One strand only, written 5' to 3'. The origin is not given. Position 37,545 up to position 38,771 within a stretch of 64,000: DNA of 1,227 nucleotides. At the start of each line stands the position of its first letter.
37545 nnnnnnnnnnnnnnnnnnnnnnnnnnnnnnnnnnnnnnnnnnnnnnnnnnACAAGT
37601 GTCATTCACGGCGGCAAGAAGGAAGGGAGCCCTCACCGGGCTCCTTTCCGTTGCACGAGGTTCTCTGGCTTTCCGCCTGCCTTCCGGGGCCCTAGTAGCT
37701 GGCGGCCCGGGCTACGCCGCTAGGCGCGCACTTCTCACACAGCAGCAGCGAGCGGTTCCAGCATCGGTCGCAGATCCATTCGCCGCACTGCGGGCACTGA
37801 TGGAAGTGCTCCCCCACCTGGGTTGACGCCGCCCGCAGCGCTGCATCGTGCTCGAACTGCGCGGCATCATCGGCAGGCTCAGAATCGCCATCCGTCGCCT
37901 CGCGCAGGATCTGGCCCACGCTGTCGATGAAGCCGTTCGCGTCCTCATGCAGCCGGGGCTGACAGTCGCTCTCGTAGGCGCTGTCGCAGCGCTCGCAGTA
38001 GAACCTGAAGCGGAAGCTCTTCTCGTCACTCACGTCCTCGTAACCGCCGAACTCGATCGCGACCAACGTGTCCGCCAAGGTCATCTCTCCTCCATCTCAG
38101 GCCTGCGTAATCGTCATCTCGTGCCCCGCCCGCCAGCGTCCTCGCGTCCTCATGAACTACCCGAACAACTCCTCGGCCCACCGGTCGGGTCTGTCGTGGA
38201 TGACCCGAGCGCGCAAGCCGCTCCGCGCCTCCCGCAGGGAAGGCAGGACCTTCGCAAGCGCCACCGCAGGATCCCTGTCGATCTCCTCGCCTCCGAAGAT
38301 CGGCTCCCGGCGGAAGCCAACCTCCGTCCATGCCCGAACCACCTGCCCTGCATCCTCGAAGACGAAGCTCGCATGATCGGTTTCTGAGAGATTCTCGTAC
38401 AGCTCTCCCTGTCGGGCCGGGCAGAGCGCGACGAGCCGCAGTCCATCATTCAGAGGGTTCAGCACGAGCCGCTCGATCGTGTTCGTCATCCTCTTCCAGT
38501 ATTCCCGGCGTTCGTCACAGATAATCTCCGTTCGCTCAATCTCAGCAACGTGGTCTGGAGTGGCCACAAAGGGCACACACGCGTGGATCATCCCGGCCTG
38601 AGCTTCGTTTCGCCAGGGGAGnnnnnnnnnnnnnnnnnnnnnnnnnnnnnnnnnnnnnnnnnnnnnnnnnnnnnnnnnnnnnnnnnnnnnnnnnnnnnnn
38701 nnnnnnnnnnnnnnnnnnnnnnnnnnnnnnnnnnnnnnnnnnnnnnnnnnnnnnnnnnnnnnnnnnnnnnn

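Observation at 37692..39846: Operon of two paralogous double-zinc-ribbon proteins sandwiching an unassignable 359-aa protein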

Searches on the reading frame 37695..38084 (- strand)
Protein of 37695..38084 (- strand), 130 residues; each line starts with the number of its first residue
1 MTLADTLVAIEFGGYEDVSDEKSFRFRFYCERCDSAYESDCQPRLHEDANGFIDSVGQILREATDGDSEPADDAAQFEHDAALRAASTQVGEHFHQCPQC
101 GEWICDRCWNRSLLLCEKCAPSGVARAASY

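Call 5: search_protein_families(library=pfam, proteins=[window:37695-38084:-], max_evalue=1)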
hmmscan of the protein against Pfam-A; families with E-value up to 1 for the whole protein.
window:37695-38084:- (130 aa): 6 families
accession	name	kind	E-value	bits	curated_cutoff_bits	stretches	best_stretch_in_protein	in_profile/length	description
PF14445.12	Prok-RING_2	-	1.6e-05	25.4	22.4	1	87-120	16-48/56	Prokaryotic RING finger family 2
PF14319.11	Zn_Tnp_IS91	-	0.027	14.9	26.3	1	78-120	22-63/90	Transposase zinc-binding domain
PF01363.27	FYVE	-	0.029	14.9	27.8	0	95-115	25-45/67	FYVE zinc finger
PF07975.18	C1_4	-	0.15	12.8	28.9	1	16-47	14-45/55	TFIIH C1-like domain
PF18445.7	Zn_ribbon_PRDM4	-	0.15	12.3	25.8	1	26-41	9-24/38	PR zinc knuckle motif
PF22586.1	ANCHR-like_BBOX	-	0.18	12.4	27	1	96-110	12-26/39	ANCHR-like B-box zinc-binding domain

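Call 6: search_protein_families(library=ncbifam, proteins=[window:37695-38084:-], max_evalue=1)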
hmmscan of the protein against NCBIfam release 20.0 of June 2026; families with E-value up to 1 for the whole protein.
window:37695-38084:- (130 aa): 2 families
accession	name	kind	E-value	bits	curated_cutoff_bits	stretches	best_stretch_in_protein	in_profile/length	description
TIGR02419.1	C4_traR_proteo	subfamily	0.28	11.8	59.7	0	79-104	11-42/64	phage/conjugal plasmid C-4 type zinc finger protein, TraR family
NF045720.1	rubredox_RCKP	subfamily_domain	0.29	10.8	45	1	28-44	4-20/34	RCKP-type rubredoxin-like domain-containing protein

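Call 7: search_protein_families(library=padloc, proteins=[window:37695-38084:-], max_evalue=1)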
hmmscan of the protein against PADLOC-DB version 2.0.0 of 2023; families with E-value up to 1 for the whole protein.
window:37695-38084:- (130 aa): 0 families

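Call 13: find_homologous_proteins(query=window:37695-38084:-)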
Query window:37695-38084:- (130 aa): 10 proteins with E <= 0.001 among 57 candidates.
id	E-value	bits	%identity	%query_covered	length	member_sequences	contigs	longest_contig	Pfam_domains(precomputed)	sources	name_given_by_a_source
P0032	7.7e-74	264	88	98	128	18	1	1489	PF14445.13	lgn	-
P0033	4.4e-53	197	71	93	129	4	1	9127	-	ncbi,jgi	-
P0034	2.8e-51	191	69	94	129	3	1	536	-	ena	-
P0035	1.3e-50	189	66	100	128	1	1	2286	-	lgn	-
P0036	7.1e-44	167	63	87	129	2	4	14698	-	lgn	-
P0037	4.1e-39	152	58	88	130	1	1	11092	-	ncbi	-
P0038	1.7e-37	147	54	93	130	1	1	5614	-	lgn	-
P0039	1.0e-36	144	52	93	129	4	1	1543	-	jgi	-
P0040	4.5e-33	132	53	87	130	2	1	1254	PF14445.13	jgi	jgi:hypothetical protein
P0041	6.4e-26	109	65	65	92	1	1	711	-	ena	-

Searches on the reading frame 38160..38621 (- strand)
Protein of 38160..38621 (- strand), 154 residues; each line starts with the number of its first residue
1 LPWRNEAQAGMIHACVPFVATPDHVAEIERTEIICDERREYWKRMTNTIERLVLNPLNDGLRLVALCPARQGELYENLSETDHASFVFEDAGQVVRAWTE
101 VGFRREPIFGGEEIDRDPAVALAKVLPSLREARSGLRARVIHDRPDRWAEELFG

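Call 71: predict_structure(alignment_id=A6)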
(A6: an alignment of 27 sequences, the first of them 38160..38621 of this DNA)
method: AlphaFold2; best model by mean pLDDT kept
length: 154 residues; sequences in the alignment: 27
mean_pLDDT: 86.2   pTM: 0.82
mean pLDDT of the five models: 86.2, 86.1, 85.1, 83.5, 83.5
residues with pLDDT >= 90: 85; 70-90: 49; 50-70: 19; < 50: 1
segments of 3 or more residues with pLDDT < 50: none
pLDDT, mean of each block of 10 residues (from residue 1): 75 88 94 95 97 88 95 94 90 87 59 60 84 91 95 95
secondary structure, 60 per line:
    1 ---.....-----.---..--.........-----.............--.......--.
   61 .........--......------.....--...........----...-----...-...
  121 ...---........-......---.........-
elements in order: H4-8 H22-30 H36-48 E51-57 E60-69 E72-77 E84-88 H91-101 H118-123 H127-134 E136-141 H145-153
